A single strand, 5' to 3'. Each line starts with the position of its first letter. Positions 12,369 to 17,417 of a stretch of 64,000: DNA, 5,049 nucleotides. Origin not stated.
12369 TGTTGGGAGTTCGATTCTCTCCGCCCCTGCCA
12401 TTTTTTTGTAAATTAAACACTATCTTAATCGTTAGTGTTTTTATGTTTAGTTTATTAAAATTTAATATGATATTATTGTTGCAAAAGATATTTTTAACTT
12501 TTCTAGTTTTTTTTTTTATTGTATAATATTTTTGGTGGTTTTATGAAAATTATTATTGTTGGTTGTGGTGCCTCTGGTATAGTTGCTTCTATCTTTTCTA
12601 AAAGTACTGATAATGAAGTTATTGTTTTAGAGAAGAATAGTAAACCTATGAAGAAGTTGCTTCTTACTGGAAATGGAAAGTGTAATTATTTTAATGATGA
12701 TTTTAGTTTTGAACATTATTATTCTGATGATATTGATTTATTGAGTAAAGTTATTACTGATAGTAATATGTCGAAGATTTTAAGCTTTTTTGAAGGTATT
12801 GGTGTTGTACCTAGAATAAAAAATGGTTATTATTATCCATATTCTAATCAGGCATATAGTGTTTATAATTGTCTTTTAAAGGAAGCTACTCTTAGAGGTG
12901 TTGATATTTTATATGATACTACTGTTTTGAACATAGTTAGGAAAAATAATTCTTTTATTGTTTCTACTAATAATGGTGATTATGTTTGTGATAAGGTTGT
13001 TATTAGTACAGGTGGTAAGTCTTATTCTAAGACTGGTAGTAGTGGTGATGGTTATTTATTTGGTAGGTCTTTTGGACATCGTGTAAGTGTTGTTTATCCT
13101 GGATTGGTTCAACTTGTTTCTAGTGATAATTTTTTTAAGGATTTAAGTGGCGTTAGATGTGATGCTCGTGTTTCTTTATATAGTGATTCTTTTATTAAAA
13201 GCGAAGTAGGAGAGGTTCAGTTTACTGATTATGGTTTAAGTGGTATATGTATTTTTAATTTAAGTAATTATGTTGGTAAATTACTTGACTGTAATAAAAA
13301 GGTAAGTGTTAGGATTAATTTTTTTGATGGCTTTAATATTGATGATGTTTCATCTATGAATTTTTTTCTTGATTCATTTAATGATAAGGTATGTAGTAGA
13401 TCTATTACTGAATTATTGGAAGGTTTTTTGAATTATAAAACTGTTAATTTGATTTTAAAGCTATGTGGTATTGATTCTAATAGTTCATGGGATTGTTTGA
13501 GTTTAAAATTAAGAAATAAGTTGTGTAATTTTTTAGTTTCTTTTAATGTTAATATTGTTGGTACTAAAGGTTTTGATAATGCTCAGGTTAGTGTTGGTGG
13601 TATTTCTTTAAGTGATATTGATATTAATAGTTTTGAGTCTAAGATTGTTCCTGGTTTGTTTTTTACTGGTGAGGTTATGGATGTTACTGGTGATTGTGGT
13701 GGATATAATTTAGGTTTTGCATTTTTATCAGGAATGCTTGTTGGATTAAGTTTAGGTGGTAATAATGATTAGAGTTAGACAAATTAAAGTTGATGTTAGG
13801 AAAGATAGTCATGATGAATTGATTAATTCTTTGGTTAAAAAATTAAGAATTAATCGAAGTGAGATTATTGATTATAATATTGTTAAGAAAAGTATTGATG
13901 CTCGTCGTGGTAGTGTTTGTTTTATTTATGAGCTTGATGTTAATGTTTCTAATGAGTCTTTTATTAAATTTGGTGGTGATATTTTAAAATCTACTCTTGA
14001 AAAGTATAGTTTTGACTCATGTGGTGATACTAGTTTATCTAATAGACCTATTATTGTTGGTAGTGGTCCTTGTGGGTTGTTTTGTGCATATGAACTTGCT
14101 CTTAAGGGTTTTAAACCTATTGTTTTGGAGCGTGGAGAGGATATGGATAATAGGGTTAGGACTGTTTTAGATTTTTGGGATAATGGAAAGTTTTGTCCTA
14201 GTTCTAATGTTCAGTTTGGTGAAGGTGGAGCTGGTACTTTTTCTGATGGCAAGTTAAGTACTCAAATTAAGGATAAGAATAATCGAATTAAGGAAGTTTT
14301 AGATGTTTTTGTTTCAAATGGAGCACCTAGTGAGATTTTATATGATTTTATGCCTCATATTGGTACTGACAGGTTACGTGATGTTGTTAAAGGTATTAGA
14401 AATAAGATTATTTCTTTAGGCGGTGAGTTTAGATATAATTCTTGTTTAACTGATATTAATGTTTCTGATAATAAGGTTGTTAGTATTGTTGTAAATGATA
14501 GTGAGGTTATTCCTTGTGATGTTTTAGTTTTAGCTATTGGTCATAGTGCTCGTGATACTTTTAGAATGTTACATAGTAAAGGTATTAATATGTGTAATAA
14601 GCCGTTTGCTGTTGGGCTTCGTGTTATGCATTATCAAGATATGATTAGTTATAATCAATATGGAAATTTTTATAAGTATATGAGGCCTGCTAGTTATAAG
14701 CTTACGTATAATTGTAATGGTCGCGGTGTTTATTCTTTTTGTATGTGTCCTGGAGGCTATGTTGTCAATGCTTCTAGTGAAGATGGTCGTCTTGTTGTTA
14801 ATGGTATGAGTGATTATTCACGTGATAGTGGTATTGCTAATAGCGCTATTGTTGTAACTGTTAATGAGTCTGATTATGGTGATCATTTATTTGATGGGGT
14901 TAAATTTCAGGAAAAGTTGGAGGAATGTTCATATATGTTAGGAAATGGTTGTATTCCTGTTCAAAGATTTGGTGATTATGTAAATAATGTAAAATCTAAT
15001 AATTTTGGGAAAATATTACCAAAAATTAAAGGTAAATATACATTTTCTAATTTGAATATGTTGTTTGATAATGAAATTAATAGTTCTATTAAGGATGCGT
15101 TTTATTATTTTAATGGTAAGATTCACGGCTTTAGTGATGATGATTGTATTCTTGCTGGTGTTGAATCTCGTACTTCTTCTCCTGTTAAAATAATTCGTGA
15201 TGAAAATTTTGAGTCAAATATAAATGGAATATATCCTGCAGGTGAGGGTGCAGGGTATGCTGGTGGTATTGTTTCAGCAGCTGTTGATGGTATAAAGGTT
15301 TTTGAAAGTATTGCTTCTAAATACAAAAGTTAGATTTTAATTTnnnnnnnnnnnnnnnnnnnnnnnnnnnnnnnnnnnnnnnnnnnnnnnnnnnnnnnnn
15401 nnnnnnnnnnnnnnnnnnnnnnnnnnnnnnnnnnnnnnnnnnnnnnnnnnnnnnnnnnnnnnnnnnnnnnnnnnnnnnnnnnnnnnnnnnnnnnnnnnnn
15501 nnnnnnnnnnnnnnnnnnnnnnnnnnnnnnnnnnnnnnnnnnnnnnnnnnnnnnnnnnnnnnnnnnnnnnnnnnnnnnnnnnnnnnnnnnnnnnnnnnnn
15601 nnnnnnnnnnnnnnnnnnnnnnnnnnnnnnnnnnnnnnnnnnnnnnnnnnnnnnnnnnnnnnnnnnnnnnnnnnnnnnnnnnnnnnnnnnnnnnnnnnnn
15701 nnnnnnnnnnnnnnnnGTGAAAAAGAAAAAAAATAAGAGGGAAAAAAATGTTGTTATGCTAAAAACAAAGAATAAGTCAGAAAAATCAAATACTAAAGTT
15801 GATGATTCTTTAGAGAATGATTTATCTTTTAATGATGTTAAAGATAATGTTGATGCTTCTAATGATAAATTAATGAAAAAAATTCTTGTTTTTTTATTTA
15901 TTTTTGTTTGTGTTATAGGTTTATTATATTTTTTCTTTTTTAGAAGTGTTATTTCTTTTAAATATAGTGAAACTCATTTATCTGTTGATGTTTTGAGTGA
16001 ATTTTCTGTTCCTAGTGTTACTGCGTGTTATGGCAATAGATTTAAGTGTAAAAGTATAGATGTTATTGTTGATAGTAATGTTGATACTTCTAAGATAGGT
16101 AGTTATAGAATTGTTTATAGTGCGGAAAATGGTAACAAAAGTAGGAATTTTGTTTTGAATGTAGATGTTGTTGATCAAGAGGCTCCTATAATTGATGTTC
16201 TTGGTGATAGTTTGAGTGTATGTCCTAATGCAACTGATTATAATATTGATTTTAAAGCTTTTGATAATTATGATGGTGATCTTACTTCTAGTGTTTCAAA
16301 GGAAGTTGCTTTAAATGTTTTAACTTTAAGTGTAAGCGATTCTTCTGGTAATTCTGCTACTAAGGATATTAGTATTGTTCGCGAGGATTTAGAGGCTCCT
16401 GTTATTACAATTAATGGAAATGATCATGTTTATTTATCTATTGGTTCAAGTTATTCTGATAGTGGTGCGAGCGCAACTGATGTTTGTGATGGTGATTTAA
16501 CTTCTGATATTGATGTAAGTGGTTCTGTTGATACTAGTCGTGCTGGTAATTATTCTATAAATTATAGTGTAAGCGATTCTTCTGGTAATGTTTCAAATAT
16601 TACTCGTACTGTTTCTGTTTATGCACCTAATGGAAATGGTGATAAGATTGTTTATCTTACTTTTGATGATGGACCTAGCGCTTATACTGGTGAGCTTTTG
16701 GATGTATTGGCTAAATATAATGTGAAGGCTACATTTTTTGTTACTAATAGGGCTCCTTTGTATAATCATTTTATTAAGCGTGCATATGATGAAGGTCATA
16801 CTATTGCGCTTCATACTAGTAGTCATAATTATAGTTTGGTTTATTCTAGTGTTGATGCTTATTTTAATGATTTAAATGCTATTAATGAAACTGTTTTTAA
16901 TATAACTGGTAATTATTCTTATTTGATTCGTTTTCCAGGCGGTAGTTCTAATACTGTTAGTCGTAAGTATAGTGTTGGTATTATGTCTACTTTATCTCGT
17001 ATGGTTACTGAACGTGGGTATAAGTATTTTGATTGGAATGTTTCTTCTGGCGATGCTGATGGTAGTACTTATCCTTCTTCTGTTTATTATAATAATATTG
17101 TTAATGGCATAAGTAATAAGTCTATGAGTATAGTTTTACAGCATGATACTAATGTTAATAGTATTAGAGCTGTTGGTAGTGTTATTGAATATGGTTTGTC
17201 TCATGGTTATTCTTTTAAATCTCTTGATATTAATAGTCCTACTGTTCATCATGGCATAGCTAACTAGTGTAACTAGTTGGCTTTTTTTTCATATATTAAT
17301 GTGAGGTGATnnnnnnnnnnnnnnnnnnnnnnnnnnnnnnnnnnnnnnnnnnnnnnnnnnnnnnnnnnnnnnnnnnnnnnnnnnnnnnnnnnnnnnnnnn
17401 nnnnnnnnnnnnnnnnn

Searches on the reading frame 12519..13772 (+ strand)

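Call 42: search_protein_families(library=pfam, proteins=[window:12519-13772:+], max_evalue=0.001)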
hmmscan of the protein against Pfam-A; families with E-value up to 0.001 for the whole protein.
window:12519-13772:+ (417 aa): 5 families
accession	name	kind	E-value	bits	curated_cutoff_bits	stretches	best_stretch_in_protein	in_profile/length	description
PF03486.20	HI0933_like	-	1.5e-57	195.3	50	1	10-409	2-242/244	HI0933-like protein Rossmann domain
PF22780.1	HI0933_like_1st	-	2.6e-22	79.8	27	1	193-357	1-165/165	HI0933-like protein barrel and H2TH domain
PF13738.12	Pyr_redox_3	-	6.5e-09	35.9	30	1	98-166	69-134/305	Pyridine nucleotide-disulphide oxidoreductase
PF01266.30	DAO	-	9.6e-07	29.1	27.9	1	97-169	131-207/353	FAD dependent oxidoreductase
PF07992.20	Pyr_redox_2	-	2.9e-05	24.1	26.1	1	9-169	1-112/291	Pyridine nucleotide-disulphide oxidoreductase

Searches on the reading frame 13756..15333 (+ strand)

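Call 42: search_protein_families(library=pfam, proteins=[window:13756-15333:+], max_evalue=0.001)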
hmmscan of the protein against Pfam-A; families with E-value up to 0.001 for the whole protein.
window:13756-15333:+ (525 aa): 9 families
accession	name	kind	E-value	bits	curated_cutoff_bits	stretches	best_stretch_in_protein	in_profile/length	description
PF21688.3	FAD-depend_C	-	7.5e-67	225.8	27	1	283-473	1-197/197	FAD-dependent protein, C-terminal domain-like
PF01266.30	DAO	-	8.3e-10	39.1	27.9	0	99-128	3-32/353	FAD dependent oxidoreductase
PF03486.20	HI0933_like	-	1.9e-07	31.2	50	0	99-134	4-39/244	HI0933-like protein Rossmann domain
PF07992.20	Pyr_redox_2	-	1.5e-06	28.3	26.1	0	99-130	4-35/291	Pyridine nucleotide-disulphide oxidoreductase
PF13738.12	Pyr_redox_3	-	4.1e-06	26.7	30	1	99-128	1-31/305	Pyridine nucleotide-disulphide oxidoreductase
PF01593.30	Amino_oxidase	-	4.4e-06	26.7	19.8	0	213-265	209-258/443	Flavin containing amine oxidoreductase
PF13450.12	NAD_binding_8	-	1.3e-05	25.8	21.9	1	100-129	1-30/68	NAD(P)-binding Rossmann-like domain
PF01494.25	FAD_binding_3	-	0.00067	19.4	22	1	99-134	5-40/349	FAD binding domain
PF01946.23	Thi4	-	0.00099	18.8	26.2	0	99-126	21-49/235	Thi4 family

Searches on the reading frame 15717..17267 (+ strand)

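Call 42: search_protein_families(library=pfam, proteins=[window:15717-17267:+], max_evalue=0.001)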
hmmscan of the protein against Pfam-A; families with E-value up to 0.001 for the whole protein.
window:15717-17267:+ (516 aa): 4 families
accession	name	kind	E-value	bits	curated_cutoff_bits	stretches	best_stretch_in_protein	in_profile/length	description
PF16403.11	Bact_surface_Ig-like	-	4.1e-32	110.5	27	2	230-301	1-71/71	Bacterial surface protein, Ig-like domain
PF01522.26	Polysacc_deac_1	-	3.6e-24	85.5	23.1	1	307-417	4-114/124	Polysaccharide deacetylase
PF07523.18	Big_3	-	3.5e-06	27.6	21.2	0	263-289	35-61/68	Bacterial Ig-like domain (group 3)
PF00858.29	ASC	-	0.00088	18.8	23.6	0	50-115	17-84/455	Amiloride-sensitive sodium channel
